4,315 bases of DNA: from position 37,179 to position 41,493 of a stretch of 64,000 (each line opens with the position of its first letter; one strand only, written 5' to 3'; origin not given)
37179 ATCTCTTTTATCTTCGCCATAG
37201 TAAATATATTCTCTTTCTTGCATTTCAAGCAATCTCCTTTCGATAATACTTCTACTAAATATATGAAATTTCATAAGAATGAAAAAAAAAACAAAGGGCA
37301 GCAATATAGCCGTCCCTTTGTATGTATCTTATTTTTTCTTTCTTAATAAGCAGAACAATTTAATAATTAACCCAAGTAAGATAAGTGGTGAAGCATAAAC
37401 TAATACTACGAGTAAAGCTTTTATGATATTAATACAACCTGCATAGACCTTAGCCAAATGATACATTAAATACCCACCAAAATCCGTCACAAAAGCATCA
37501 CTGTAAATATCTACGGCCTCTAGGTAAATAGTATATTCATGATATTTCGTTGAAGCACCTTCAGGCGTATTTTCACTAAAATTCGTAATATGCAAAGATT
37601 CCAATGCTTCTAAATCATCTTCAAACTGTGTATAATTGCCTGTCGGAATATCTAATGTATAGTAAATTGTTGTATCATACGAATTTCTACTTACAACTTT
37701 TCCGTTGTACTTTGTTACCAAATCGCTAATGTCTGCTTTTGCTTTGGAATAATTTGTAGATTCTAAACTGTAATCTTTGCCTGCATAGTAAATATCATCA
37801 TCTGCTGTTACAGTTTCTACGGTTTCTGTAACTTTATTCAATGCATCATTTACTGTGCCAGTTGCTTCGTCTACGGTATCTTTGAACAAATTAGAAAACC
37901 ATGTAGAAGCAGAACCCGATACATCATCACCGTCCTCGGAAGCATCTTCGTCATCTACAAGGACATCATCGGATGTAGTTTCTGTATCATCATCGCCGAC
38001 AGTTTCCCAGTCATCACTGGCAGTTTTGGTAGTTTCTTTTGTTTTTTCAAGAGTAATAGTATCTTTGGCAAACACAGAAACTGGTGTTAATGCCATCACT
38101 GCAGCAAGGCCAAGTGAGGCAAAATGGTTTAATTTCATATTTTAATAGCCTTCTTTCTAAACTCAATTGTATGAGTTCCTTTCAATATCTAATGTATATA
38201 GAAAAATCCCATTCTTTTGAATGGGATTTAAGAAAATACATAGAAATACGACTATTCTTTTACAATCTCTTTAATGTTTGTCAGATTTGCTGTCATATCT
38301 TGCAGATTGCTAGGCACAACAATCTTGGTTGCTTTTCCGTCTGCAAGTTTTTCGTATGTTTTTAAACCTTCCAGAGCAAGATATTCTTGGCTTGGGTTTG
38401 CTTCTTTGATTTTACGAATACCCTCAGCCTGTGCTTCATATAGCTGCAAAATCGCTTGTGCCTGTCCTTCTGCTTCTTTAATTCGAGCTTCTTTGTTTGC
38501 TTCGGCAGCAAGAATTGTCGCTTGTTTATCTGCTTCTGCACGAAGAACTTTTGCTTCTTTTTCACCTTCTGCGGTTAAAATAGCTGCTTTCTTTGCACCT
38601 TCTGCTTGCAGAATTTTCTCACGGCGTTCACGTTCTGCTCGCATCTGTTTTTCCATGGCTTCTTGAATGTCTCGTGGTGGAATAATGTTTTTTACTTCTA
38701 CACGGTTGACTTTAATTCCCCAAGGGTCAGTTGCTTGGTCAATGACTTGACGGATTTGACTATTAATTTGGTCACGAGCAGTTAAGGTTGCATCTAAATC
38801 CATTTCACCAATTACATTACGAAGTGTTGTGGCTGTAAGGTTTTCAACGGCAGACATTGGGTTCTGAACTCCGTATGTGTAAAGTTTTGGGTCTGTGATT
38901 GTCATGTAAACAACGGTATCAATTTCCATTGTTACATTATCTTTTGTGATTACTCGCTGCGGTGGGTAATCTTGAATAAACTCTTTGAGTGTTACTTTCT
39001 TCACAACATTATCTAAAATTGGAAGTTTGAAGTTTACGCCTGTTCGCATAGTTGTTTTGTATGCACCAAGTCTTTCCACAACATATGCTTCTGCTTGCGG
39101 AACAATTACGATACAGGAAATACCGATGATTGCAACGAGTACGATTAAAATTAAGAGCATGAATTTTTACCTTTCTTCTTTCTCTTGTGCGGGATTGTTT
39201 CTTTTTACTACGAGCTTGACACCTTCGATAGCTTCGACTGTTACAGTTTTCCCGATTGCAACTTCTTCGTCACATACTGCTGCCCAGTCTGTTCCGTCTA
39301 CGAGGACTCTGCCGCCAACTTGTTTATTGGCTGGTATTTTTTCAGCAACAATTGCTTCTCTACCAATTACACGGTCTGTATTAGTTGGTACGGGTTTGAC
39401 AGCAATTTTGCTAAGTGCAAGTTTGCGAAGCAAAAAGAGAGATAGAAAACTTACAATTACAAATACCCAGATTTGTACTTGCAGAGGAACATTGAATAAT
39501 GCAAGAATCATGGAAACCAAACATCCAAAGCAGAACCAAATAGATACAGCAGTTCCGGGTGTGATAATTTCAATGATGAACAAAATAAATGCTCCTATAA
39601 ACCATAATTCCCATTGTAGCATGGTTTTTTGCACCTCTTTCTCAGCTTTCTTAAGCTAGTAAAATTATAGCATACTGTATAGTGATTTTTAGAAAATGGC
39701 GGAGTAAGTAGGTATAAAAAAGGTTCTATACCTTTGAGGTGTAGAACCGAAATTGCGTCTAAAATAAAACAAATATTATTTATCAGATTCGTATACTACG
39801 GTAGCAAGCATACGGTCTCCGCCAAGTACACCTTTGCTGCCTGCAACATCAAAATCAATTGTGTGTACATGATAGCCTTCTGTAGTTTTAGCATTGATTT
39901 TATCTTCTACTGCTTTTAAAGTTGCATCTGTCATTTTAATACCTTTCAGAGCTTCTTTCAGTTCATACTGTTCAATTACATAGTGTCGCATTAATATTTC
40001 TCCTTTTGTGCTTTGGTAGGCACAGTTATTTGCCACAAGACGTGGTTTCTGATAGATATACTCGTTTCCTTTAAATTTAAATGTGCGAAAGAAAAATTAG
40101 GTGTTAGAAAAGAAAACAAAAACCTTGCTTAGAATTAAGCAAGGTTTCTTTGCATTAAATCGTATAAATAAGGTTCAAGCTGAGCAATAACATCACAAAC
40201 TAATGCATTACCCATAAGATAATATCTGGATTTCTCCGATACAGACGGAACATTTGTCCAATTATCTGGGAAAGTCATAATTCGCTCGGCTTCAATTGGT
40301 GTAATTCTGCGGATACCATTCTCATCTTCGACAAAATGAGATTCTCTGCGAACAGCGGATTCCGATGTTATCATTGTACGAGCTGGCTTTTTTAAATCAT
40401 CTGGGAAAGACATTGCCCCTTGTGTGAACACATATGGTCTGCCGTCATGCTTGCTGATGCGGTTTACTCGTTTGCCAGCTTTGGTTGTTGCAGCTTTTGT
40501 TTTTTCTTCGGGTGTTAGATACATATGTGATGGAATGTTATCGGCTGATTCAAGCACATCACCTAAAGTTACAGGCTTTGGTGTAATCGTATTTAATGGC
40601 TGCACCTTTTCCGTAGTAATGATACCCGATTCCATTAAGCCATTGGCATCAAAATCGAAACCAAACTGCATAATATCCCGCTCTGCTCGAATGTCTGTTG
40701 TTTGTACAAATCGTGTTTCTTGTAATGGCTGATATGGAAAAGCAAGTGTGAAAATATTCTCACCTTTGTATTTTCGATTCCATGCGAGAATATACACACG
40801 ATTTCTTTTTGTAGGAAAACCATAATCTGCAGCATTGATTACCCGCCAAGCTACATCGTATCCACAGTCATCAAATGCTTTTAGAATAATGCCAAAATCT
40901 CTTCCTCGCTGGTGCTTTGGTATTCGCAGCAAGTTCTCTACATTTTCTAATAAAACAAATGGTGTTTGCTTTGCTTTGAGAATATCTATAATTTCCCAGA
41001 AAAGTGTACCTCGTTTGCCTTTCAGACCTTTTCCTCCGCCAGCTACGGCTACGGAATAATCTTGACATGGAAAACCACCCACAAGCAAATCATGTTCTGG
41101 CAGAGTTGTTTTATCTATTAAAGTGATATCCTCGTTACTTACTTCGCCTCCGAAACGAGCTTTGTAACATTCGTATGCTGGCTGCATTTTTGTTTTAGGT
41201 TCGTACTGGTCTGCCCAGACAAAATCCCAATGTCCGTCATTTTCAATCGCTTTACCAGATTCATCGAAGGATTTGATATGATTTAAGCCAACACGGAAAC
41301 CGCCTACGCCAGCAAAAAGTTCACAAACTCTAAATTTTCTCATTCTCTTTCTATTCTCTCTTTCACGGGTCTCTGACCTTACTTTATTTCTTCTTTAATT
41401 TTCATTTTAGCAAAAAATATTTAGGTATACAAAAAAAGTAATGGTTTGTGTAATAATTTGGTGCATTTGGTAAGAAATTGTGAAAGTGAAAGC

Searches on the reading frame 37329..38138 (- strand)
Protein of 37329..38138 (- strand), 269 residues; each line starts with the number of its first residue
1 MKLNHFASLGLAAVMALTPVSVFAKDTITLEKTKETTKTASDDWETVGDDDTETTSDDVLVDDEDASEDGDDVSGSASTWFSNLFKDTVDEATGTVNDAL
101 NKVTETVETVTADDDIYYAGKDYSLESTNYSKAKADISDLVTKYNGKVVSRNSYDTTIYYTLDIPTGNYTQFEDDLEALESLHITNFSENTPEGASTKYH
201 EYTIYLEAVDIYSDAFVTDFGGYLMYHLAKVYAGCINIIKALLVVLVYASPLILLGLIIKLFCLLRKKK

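Call 32: search_protein_families(library=pfam, proteins=[window:37329-38138:-], max_evalue=0.01)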
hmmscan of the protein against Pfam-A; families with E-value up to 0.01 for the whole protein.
window:37329-38138:- (269 aa): 1 family
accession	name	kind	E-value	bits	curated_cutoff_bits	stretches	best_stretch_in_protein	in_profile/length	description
PF14257.11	DUF4349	-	1.7e-09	37.8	27.7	1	122-182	8-73/213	Domain of unknown function (DUF4349)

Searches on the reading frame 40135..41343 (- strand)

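Call 11: search_protein_families(library=pfam, proteins=[window:40135-41343:-], max_evalue=0.001)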
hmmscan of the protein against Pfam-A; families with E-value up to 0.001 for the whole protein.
window:40135-41343:- (402 aa): 1 family
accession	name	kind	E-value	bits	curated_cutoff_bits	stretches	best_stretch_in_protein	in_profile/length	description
PF00145.23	DNA_methylase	-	2.4e-65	221.5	22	1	4-388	1-317/324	C-5 cytosine-specific DNA methylase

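Call 12: search_protein_families(library=phrogs, proteins=[window:40135-41343:-], max_evalue=0.001)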
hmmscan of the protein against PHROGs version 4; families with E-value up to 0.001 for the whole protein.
window:40135-41343:- (402 aa): 9 families
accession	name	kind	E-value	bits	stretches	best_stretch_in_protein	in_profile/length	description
phrog_116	-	other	5.4e-67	227.7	1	1-388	205-484/779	DNA methyltransferase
phrog_363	-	other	1.6e-38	133.7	1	1-387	51-306/327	DNA methyltransferase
phrog_29583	-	other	8.2e-11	42.3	1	85-189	80-190/468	DNA methyltransferase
phrog_16528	-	other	8.3e-11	42.9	1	323-397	149-221/236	DNA methyltransferase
phrog_5999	-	other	2.6e-10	41.3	1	6-118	5-103/109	DNA methyltransferase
phrog_17284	-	unknown function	4.4e-07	30.4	1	324-389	139-206/245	-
phrog_26324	-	other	3.3e-06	28.3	1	326-389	129-199/210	DNA methyltransferase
phrog_32758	-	other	6.6e-05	23.7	1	153-190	8-45/154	DNA methyltransferase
phrog_16427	-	other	0.00042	21.1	1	332-387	104-162/235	DNA methyltransferase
